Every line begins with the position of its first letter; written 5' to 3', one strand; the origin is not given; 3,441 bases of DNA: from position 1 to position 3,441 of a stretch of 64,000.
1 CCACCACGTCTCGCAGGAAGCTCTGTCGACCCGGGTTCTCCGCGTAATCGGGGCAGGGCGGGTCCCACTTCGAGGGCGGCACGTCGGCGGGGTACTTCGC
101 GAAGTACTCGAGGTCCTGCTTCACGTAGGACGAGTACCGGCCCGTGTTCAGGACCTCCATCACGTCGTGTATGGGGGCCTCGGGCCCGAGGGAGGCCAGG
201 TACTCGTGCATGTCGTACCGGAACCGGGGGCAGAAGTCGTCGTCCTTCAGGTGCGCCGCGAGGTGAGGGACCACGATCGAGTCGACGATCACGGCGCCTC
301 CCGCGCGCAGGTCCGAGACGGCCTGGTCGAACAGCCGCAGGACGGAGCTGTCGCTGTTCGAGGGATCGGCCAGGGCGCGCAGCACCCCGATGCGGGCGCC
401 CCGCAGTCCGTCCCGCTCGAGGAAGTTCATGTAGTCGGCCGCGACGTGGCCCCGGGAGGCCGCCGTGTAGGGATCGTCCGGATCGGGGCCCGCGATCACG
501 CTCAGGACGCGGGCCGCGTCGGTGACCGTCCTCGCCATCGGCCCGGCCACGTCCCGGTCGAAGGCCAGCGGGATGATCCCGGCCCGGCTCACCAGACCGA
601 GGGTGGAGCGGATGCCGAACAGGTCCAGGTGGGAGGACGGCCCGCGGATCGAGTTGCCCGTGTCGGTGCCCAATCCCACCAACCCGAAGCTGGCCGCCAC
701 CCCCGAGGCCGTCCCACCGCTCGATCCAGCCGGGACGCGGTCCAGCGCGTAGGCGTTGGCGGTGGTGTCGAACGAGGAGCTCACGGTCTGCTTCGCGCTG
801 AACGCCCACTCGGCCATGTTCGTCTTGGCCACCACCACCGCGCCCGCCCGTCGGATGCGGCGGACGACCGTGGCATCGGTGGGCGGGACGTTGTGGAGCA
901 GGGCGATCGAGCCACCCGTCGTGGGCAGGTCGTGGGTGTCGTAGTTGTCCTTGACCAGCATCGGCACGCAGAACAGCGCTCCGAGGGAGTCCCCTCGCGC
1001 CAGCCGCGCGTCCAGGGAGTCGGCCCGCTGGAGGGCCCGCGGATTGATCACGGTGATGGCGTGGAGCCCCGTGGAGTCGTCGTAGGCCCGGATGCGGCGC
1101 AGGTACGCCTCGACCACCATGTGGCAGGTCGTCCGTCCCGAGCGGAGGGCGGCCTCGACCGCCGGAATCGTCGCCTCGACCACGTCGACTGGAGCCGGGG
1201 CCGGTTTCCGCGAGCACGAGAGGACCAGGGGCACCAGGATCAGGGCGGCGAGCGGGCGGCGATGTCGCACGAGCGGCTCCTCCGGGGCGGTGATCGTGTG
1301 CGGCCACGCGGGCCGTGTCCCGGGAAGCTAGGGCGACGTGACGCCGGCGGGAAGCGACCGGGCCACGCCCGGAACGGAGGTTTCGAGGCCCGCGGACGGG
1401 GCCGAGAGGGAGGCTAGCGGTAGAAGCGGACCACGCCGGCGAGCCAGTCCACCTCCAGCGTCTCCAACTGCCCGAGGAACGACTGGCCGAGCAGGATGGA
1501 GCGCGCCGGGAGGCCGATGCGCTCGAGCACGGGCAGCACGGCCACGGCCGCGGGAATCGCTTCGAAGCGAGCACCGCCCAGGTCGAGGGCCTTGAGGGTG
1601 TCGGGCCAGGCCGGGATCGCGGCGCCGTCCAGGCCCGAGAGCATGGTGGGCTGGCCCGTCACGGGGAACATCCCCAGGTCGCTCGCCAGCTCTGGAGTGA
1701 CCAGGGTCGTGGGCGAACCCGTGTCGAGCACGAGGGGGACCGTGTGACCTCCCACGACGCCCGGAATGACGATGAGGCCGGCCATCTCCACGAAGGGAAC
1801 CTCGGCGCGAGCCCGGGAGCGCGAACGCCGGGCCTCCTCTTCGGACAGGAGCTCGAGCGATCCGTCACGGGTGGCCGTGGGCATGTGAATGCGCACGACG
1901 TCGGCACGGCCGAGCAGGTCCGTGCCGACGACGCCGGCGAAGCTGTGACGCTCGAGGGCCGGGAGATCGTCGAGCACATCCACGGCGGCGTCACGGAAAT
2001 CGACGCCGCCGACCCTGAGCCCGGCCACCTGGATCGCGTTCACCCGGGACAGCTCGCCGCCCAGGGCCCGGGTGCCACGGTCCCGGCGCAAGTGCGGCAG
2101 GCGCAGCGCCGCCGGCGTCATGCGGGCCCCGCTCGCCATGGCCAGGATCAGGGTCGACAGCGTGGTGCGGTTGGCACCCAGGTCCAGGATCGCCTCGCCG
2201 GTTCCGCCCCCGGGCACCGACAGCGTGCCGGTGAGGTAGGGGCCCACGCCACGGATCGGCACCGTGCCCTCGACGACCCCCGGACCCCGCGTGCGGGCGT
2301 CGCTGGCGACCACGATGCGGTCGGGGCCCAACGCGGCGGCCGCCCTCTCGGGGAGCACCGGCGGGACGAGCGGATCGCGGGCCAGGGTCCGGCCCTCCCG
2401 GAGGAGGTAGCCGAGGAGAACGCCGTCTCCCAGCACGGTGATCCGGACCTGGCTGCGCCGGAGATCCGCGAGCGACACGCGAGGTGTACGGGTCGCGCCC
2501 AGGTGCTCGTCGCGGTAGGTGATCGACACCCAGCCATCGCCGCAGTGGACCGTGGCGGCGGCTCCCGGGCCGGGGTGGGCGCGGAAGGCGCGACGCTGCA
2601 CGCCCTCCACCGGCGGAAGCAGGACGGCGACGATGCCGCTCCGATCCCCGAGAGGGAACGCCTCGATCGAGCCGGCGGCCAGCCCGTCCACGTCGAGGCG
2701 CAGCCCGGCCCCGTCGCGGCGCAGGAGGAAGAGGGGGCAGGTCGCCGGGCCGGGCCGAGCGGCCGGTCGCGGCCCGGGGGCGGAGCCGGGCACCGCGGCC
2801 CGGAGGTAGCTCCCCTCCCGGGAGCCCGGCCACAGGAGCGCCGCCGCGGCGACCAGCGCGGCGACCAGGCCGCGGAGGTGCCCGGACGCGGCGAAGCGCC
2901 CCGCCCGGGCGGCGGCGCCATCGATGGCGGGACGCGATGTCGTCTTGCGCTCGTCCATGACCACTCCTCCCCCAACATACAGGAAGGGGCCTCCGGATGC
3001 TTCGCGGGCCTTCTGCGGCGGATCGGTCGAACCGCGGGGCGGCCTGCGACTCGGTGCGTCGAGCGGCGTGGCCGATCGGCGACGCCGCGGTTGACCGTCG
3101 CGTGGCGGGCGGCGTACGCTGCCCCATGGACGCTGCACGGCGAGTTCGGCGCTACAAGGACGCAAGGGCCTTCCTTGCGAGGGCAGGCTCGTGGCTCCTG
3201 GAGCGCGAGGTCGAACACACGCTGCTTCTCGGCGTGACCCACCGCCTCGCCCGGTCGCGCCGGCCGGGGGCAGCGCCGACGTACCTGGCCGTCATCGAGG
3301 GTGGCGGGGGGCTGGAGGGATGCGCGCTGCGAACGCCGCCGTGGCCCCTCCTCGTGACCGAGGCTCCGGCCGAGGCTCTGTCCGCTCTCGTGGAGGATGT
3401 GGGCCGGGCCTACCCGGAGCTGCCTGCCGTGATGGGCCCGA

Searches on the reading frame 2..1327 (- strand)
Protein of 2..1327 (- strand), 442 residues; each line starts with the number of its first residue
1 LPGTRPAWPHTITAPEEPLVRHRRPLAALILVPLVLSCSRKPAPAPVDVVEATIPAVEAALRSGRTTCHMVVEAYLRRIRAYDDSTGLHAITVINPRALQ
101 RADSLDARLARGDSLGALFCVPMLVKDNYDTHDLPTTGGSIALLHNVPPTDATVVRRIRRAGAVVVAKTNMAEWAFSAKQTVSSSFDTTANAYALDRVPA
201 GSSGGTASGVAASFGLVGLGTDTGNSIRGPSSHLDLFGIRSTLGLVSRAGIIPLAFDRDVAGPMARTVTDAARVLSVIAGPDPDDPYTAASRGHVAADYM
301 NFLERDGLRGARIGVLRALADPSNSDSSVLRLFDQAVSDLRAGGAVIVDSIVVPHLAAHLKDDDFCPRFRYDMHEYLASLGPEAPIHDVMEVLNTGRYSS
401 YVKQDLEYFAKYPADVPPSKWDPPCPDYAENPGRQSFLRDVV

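Call 23: search_protein_families(library=pfam, proteins=[window:2-1327:-], max_evalue=0.0001)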
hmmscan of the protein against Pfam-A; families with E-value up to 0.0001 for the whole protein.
window:2-1327:- (442 aa): 1 family
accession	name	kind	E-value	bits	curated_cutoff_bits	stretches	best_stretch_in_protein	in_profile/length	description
PF01425.27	Amidase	-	6.6e-76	256.6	27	1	71-350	2-275/445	Amidase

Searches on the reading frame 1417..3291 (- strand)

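Call 23: search_protein_families(library=pfam, proteins=[window:1417-3291:-], max_evalue=0.0001)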
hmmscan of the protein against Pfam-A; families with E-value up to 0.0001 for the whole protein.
window:1417-3291:- (625 aa): 2 families
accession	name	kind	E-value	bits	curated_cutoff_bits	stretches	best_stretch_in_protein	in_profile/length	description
PF13650.11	Asp_protease_2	-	3.9e-16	60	24.3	1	509-605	1-90/90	Aspartyl protease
PF13975.11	gag-asp_proteas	-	1.6e-12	48.2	28.2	1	510-608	2-92/92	gag-polyprotein putative aspartyl protease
